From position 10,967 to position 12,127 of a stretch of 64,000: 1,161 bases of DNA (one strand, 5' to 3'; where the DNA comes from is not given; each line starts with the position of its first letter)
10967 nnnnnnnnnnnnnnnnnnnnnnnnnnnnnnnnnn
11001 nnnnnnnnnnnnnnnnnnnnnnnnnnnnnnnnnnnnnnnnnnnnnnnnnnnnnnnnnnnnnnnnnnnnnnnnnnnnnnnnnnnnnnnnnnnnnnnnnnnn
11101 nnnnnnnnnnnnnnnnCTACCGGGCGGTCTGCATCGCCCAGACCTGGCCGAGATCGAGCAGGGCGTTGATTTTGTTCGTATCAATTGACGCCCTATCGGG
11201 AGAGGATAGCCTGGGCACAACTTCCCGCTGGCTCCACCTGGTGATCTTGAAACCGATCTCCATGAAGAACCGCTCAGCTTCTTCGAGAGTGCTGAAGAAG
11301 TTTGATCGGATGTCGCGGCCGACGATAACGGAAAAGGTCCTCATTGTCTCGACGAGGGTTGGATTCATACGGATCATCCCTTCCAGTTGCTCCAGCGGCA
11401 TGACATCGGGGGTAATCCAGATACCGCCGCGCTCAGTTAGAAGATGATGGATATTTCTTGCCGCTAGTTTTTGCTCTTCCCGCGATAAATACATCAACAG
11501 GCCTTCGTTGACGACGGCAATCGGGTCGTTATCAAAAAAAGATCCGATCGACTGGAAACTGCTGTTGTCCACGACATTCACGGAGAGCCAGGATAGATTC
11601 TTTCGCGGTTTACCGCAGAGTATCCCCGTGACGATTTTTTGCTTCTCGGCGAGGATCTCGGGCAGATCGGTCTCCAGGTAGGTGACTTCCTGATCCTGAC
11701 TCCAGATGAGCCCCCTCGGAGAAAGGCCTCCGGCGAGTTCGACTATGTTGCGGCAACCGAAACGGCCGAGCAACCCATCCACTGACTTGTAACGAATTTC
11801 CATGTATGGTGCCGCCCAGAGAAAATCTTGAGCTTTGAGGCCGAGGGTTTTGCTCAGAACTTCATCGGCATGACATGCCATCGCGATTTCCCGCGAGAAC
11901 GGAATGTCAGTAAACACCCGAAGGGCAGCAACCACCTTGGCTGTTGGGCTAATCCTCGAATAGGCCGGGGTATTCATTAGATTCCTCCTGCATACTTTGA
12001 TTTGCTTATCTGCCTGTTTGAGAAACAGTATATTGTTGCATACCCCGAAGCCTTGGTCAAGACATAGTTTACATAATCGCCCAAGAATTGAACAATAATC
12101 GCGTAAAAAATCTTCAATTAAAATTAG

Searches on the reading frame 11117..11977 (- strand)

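Call 62: search_protein_families(library=pfam, proteins=[window:11117-11977:-], max_evalue=0.001)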
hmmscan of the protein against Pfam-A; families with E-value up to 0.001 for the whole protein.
window:11117-11977:- (286 aa): 1 family
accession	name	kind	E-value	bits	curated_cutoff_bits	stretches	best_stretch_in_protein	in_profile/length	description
PF04072.20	LCM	-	1.4e-07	32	22.3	1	55-176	61-186/187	Leucine carboxyl methyltransferase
